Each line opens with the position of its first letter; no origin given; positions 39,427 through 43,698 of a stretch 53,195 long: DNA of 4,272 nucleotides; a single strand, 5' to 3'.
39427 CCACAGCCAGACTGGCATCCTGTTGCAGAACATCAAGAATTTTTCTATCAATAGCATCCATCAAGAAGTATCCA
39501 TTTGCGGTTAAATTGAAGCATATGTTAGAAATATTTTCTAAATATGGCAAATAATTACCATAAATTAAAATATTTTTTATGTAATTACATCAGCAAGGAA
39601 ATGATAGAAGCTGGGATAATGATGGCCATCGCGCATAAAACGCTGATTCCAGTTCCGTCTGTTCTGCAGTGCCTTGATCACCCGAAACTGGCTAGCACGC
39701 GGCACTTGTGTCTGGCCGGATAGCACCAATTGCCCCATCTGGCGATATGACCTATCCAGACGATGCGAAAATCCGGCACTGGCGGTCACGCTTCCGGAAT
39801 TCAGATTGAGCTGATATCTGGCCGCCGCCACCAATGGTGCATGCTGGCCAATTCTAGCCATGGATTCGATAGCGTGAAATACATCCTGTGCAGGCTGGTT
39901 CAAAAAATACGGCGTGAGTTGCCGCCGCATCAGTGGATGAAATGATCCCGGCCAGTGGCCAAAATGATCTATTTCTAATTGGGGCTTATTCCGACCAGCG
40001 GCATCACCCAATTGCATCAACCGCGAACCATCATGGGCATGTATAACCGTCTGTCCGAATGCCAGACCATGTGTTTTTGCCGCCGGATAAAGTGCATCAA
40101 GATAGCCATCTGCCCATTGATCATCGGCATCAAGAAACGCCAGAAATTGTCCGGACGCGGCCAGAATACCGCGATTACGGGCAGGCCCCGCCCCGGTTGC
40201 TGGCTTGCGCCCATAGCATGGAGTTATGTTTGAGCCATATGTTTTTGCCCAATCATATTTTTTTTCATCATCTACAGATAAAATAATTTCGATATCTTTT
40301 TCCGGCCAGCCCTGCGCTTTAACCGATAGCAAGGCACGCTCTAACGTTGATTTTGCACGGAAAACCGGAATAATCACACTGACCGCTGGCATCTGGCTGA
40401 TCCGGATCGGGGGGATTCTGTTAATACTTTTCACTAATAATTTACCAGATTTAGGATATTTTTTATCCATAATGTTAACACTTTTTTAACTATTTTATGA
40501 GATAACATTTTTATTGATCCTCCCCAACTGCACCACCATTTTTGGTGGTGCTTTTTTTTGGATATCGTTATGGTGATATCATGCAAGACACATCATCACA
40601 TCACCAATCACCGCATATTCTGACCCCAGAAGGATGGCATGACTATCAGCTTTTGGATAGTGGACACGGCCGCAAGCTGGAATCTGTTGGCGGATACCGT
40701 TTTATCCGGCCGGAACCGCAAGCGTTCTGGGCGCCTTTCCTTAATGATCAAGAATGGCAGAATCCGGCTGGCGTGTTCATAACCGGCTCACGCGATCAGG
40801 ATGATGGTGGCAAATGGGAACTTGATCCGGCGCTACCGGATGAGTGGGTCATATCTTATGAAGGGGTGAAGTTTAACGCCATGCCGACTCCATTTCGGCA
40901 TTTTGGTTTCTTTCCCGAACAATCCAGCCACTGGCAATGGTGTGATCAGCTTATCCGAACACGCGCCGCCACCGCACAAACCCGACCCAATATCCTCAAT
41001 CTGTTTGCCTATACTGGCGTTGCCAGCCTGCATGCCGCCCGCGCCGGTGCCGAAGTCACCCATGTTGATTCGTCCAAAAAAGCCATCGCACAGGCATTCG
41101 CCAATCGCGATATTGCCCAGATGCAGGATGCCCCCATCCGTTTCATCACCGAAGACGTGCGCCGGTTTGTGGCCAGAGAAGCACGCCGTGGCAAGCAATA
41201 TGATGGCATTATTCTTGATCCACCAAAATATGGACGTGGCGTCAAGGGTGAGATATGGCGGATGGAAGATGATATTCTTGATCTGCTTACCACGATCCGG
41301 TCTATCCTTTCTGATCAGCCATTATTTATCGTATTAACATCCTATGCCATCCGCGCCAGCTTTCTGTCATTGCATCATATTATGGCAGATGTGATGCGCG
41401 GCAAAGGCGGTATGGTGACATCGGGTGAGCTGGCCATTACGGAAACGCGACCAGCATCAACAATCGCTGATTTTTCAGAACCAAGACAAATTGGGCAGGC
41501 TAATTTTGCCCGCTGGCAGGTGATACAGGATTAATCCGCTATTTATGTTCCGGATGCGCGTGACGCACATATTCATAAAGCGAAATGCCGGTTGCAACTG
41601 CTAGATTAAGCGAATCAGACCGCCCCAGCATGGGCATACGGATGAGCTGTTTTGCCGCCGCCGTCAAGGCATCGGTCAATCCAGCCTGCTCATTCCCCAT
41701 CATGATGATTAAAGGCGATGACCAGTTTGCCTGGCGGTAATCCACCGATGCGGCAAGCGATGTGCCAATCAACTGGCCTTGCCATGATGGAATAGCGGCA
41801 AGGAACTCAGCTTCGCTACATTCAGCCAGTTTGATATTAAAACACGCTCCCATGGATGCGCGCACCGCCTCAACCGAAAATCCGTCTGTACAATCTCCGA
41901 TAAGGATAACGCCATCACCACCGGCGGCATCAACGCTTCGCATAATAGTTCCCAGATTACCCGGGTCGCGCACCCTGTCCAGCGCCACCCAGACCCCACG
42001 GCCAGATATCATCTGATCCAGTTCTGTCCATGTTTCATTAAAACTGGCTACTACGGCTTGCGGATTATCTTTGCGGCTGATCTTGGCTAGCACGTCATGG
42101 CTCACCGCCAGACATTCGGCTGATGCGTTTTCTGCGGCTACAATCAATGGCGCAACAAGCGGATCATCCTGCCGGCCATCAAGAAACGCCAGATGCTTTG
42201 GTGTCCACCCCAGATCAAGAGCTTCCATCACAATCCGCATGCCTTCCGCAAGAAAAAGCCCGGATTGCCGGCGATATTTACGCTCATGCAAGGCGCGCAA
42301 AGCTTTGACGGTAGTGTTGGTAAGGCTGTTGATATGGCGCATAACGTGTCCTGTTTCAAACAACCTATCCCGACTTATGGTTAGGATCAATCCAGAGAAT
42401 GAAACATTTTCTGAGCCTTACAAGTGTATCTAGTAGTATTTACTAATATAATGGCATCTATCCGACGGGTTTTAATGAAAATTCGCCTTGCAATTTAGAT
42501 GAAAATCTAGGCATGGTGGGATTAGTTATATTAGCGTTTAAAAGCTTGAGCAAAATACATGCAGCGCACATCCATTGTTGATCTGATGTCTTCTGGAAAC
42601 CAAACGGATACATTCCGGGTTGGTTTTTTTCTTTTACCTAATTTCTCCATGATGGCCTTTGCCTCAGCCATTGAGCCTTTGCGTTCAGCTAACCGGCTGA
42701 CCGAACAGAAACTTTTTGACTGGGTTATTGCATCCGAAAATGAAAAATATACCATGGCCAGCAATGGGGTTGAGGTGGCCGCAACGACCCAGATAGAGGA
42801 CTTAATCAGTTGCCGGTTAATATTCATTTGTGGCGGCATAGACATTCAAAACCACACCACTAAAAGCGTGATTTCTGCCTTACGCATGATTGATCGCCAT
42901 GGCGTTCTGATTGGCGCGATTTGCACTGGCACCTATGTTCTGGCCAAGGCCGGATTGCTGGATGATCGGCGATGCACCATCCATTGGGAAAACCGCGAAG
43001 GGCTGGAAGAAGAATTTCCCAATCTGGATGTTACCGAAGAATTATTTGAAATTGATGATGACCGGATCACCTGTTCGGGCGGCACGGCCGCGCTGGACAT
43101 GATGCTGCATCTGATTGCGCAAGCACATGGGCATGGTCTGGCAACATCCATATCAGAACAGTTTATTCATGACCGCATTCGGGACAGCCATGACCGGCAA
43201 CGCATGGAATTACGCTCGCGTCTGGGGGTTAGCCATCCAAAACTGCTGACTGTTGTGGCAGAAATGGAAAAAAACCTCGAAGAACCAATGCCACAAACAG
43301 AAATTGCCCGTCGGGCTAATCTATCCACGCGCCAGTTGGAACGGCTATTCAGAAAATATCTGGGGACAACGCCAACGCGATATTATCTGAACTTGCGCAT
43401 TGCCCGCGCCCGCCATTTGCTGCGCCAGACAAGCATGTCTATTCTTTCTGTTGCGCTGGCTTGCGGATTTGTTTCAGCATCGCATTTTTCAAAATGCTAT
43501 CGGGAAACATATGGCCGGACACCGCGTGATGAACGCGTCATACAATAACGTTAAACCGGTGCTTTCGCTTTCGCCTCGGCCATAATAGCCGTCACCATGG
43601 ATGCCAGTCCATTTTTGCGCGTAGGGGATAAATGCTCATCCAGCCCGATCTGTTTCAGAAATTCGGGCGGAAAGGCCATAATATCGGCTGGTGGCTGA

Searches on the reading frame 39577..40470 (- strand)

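Call 23: search_protein_families(library=pfam, proteins=[window:39577-40470:-], max_evalue=0.0001)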
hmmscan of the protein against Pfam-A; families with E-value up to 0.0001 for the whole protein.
window:39577-40470:- (297 aa): 2 families
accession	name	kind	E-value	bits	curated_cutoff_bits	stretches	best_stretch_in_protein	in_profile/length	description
PF00535.33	Glycos_transf_2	-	3.6e-20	73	23.3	1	31-152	1-126/168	Glycosyl transferase family 2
PF13641.12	Glyco_tranf_2_3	-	1.1e-06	29.3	27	1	28-158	1-138/230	Glycosyltransferase like family 2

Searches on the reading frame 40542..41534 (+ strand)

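Call 23: search_protein_families(library=pfam, proteins=[window:40542-41534:+], max_evalue=0.0001)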
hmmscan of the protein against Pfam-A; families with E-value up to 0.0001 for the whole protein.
window:40542-41534:+ (330 aa): 2 families
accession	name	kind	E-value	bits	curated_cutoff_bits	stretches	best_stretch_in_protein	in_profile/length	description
PF10672.15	Methyltrans_SAM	-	1.8e-08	34.5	27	1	84-234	68-210/286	S-adenosylmethionine-dependent methyltransferase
PF03602.21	Cons_hypoth95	-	2.3e-06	27.9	24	1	148-228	42-122/182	Conserved hypothetical protein 95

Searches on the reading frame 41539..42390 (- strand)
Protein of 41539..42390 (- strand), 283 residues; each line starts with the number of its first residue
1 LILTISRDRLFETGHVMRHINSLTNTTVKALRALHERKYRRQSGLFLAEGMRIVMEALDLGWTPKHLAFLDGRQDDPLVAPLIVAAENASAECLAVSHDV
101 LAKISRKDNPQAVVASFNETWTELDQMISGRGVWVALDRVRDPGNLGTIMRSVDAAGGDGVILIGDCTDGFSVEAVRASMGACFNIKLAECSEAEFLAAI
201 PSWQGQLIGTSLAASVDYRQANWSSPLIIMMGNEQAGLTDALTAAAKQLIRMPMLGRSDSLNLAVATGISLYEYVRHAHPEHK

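Call 23: search_protein_families(library=pfam, proteins=[window:41539-42390:-], max_evalue=0.0001)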
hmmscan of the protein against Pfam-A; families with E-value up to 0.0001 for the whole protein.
window:41539-42390:- (283 aa): 3 families
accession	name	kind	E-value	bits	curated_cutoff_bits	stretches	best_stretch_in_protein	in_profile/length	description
PF00588.24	SpoU_methylase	-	9e-33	113.8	29.7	1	134-272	3-142/142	SpoU rRNA Methylase family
PF22435.1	MRM3-like_sub_bind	-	1.6e-22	80.1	27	1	25-115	1-84/84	MRM3-like substrate binding domain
PF08032.17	SpoU_sub_bind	-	4.4e-07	30.6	22.8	1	47-118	1-71/76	RNA 2'-O ribose methyltransferase substrate binding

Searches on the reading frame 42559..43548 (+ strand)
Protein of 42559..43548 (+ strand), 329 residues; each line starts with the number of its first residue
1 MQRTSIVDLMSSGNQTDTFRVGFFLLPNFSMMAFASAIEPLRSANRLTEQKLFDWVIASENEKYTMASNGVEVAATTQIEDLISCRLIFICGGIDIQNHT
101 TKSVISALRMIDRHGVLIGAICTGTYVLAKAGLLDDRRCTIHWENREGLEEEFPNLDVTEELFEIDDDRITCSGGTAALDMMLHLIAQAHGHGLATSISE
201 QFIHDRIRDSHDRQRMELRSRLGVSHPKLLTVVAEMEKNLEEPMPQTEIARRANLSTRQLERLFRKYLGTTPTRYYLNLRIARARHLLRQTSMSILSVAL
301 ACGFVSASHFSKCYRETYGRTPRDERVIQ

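Call 23: search_protein_families(library=pfam, proteins=[window:42559-43548:+], max_evalue=0.0001)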
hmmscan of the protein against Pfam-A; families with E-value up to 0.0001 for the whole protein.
window:42559-43548:+ (329 aa): 3 families
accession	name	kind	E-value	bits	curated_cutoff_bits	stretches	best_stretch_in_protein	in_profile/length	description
PF12833.13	HTH_18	-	9e-26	90.4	33.6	1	249-326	1-78/80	Helix-turn-helix domain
PF00165.29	HTH_AraC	-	4.3e-19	68.6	26.6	2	288-325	1-40/42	Bacterial regulatory helix-turn-helix proteins, AraC family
PF01965.30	DJ-1_PfpI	-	1.3e-15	58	26.6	1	51-187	26-164/165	DJ-1/PfpI family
